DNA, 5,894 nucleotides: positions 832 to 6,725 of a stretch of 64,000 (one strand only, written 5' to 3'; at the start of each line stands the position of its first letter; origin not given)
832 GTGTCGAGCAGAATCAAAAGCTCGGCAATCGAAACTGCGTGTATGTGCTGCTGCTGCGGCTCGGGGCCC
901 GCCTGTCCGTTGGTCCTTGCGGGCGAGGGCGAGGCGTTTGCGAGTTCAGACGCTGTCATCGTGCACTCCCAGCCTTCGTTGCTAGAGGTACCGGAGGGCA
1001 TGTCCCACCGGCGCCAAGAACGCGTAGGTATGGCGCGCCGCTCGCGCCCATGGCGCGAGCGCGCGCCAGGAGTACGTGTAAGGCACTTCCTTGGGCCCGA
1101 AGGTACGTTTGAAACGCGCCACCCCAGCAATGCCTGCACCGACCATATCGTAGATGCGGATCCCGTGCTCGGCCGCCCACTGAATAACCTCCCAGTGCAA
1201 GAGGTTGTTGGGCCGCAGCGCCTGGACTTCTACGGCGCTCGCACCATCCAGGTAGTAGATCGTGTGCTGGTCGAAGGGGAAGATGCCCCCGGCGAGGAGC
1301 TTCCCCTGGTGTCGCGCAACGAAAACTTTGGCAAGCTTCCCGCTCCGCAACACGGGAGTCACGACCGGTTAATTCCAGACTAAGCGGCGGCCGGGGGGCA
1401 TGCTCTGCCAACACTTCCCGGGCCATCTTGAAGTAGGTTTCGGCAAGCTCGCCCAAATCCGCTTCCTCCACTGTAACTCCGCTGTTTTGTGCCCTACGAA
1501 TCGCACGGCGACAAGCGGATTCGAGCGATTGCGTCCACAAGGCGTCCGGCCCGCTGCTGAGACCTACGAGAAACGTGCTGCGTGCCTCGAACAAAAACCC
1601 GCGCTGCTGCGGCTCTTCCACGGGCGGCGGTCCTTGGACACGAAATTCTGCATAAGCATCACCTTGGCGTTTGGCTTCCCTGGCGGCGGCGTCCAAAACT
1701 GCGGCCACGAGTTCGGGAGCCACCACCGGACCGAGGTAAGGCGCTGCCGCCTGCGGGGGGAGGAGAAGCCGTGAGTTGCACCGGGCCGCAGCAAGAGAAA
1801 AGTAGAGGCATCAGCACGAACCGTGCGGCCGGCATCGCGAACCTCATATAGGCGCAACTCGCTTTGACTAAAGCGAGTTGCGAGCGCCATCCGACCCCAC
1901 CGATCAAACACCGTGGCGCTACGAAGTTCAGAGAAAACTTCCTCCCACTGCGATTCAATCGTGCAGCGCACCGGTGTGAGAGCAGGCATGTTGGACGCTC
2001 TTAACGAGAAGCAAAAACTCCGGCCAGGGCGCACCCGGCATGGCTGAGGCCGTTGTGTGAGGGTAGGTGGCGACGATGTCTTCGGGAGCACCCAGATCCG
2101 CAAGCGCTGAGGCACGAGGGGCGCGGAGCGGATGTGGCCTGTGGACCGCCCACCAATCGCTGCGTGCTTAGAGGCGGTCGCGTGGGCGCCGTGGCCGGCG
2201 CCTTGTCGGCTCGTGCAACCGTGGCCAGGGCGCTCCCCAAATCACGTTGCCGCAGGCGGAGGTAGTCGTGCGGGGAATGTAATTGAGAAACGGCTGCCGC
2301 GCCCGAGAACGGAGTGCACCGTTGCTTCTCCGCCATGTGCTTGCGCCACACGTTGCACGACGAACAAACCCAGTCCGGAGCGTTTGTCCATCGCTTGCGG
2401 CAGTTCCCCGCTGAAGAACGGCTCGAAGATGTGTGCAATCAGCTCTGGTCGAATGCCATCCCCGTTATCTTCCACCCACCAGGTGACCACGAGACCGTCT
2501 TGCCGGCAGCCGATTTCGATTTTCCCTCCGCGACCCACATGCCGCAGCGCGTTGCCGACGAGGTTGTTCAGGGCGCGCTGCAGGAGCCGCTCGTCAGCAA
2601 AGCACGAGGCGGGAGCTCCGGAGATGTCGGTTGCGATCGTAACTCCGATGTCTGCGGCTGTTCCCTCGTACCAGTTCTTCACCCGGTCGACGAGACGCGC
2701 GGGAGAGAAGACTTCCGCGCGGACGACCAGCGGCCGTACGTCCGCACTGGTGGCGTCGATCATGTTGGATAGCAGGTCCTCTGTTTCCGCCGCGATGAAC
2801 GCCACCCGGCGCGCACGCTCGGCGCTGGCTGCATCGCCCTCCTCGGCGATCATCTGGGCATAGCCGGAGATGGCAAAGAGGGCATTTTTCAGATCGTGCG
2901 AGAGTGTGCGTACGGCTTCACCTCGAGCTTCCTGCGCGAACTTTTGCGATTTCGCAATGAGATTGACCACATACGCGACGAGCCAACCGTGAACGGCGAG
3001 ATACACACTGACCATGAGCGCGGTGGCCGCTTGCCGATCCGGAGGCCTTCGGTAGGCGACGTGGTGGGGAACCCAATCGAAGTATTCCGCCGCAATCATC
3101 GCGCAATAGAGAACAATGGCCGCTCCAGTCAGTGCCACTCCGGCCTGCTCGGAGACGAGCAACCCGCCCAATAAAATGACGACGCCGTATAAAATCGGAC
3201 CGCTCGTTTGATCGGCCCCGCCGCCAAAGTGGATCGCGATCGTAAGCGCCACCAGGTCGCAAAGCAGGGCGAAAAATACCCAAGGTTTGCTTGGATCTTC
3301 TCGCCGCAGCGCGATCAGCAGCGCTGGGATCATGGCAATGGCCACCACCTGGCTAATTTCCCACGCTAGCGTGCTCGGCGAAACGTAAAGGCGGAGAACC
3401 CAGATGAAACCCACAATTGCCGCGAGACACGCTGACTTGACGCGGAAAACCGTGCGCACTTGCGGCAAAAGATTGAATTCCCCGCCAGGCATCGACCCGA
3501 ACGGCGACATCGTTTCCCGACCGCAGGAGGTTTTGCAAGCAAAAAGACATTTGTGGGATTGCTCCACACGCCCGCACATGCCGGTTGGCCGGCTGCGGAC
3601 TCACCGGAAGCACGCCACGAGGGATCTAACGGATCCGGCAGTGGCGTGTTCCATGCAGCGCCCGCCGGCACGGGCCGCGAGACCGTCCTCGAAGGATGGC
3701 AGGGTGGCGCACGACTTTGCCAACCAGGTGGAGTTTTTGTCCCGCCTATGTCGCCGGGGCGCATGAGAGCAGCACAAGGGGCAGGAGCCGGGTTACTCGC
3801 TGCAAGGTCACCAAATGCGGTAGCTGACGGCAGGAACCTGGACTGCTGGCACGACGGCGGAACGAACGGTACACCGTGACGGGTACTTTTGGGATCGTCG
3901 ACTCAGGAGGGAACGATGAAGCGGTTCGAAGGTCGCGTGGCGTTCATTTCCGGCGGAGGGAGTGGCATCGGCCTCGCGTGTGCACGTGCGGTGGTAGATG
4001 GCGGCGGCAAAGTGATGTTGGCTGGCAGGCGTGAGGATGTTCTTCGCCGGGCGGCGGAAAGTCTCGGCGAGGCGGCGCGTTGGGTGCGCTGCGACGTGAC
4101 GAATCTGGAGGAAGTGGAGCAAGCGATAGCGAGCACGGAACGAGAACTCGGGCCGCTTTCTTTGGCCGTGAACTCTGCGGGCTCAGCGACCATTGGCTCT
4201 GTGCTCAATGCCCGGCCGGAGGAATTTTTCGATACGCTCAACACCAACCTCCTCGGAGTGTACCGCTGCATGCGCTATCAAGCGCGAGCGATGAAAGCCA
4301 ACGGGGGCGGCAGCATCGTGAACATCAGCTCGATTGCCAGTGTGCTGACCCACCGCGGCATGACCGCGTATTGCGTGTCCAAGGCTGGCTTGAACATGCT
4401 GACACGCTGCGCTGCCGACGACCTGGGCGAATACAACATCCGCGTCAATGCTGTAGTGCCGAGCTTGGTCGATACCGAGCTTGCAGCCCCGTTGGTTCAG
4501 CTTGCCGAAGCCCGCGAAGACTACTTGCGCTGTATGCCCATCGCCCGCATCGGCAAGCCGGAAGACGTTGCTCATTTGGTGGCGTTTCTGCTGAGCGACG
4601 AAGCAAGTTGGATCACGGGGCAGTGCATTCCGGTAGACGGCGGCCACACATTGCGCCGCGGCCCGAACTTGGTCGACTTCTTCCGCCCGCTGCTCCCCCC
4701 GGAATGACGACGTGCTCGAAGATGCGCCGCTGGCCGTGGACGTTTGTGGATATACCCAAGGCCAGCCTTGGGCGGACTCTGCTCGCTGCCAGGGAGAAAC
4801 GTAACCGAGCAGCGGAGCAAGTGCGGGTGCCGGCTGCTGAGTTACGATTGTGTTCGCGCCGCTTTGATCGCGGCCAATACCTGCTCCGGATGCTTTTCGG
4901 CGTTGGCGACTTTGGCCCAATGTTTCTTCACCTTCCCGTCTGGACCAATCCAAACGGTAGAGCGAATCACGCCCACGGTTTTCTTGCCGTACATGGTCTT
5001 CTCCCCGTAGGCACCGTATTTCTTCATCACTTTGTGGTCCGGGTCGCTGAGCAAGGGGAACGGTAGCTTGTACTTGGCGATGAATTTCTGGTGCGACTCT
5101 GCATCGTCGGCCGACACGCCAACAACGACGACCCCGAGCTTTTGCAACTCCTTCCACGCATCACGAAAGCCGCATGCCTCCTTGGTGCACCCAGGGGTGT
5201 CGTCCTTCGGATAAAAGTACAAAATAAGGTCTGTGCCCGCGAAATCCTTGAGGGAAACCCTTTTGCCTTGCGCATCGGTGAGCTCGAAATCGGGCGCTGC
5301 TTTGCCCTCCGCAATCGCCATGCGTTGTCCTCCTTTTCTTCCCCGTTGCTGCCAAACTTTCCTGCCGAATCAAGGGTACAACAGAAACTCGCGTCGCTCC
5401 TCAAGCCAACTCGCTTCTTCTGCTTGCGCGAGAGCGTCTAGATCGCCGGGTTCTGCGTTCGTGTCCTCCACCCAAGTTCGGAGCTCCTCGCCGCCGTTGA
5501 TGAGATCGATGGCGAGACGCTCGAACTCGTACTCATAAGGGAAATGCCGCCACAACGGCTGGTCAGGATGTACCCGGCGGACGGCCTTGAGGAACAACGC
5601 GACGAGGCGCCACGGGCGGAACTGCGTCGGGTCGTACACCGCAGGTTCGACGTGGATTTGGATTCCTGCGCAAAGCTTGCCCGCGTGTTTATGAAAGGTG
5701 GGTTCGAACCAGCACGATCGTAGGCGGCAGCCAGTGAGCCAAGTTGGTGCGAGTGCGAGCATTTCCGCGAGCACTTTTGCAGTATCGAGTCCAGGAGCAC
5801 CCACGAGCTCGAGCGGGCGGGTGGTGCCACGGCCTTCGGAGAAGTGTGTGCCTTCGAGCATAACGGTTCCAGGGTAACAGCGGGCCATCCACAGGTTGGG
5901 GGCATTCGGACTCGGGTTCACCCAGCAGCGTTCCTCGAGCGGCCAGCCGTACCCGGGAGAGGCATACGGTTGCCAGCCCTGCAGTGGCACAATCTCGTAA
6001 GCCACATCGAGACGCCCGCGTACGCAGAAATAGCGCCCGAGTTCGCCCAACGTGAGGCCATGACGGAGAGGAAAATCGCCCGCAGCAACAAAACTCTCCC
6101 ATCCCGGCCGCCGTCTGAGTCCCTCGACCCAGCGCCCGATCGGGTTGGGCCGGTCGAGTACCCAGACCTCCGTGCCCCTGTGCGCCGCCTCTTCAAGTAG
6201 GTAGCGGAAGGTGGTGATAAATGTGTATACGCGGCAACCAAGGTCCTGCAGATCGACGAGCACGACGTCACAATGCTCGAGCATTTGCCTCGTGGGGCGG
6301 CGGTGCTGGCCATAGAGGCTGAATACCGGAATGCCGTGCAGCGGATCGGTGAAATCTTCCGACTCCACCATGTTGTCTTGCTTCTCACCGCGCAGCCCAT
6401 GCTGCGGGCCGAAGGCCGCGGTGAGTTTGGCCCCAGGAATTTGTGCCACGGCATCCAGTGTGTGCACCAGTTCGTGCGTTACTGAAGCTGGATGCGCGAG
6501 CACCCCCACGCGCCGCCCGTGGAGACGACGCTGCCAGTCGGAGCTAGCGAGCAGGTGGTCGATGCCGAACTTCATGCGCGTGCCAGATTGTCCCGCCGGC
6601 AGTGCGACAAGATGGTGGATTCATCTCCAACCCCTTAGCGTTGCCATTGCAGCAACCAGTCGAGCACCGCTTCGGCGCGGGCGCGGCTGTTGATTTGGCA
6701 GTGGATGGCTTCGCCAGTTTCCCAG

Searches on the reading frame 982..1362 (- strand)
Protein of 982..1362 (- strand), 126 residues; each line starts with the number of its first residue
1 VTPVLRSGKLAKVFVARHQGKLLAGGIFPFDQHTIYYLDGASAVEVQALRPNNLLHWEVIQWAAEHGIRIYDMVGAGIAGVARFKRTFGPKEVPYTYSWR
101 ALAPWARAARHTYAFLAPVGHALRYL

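Call 56: search_protein_families(library=pfam, proteins=[window:982-1362:-], max_evalue=0.01)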
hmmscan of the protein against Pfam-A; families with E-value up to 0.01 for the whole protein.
window:982-1362:- (126 aa): 2 families
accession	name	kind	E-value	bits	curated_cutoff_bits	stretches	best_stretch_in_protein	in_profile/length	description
PF13480.13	Acetyltransf_6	-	1.7e-12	48.2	22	1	7-86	68-143/143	Acetyltransferase (GNAT) domain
PF02388.22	FemAB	-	1.7e-08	34.2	24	1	21-91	306-381/406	FemAB family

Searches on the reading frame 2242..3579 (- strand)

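Call 36: search_protein_families(library=pfam, proteins=[window:2242-3579:-], max_evalue=0.0001)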
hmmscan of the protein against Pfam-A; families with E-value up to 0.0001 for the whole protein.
window:2242-3579:- (445 aa): 2 families
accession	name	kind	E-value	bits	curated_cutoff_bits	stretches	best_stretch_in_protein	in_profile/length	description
PF02518.31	HATPase_c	-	5.3e-25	88.4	26.4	1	329-438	2-110/111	Histidine kinase-, DNA gyrase B-, and HSP90-like ATPase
PF00512.31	HisKA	-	1.5e-06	28.6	26.9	1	218-275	1-55/66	His Kinase A (phospho-acceptor) domain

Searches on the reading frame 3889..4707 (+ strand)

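Call 36: search_protein_families(library=pfam, proteins=[window:3889-4707:+], max_evalue=0.0001)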
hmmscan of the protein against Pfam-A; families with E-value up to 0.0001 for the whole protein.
window:3889-4707:+ (272 aa): 4 families
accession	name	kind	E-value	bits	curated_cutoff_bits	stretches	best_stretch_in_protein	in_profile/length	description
PF13561.12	adh_short_C2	-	1.8e-61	208.2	27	1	25-254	6-236/236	Enoyl-(Acyl carrier protein) reductase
PF00106.31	adh_short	-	8.7e-46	156.3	26.6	1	17-202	2-190/195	short chain dehydrogenase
PF08659.16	KR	-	1e-11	45.5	22.6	1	19-171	4-159/180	KR domain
PF23441.1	SDR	-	2.2e-05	24.4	27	0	165-254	167-256/258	SDR-like rossmann domain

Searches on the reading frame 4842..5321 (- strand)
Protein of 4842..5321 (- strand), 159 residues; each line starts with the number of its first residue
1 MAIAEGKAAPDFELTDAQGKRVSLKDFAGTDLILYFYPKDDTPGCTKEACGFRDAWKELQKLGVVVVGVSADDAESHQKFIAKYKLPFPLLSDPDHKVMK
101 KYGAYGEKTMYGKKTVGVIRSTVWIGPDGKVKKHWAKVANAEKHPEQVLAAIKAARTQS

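Call 36: search_protein_families(library=pfam, proteins=[window:4842-5321:-], max_evalue=0.0001)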
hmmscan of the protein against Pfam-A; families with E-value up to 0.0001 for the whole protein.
window:4842-5321:- (159 aa): 3 families
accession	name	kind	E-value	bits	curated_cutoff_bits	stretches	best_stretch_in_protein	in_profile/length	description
PF00578.27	AhpC-TSA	-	1.6e-43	148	26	1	6-133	2-123/124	AhpC/TSA family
PF08534.16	Redoxin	-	1.9e-26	93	26.6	1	5-140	2-137/148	Redoxin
PF13911.12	AhpC-TSA_2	-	6.6e-06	26.9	27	1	56-135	6-71/114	AhpC/TSA antioxidant enzyme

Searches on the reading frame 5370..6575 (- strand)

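Call 36: search_protein_families(library=pfam, proteins=[window:5370-6575:-], max_evalue=0.0001)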
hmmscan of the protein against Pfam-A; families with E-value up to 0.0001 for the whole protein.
window:5370-6575:- (401 aa): 2 families
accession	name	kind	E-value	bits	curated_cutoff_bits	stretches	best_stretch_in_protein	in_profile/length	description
PF07075.17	NamZ_N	-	5.9e-67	225.4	26.9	1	23-228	1-202/203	Exo-beta-N-acetylmuramidase NamZ, N-terminal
PF20732.2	NamZ_C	-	1.9e-44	152.5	25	1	233-400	2-152/152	Exo-beta-N-acetylmuramidase NamZ, C-terminal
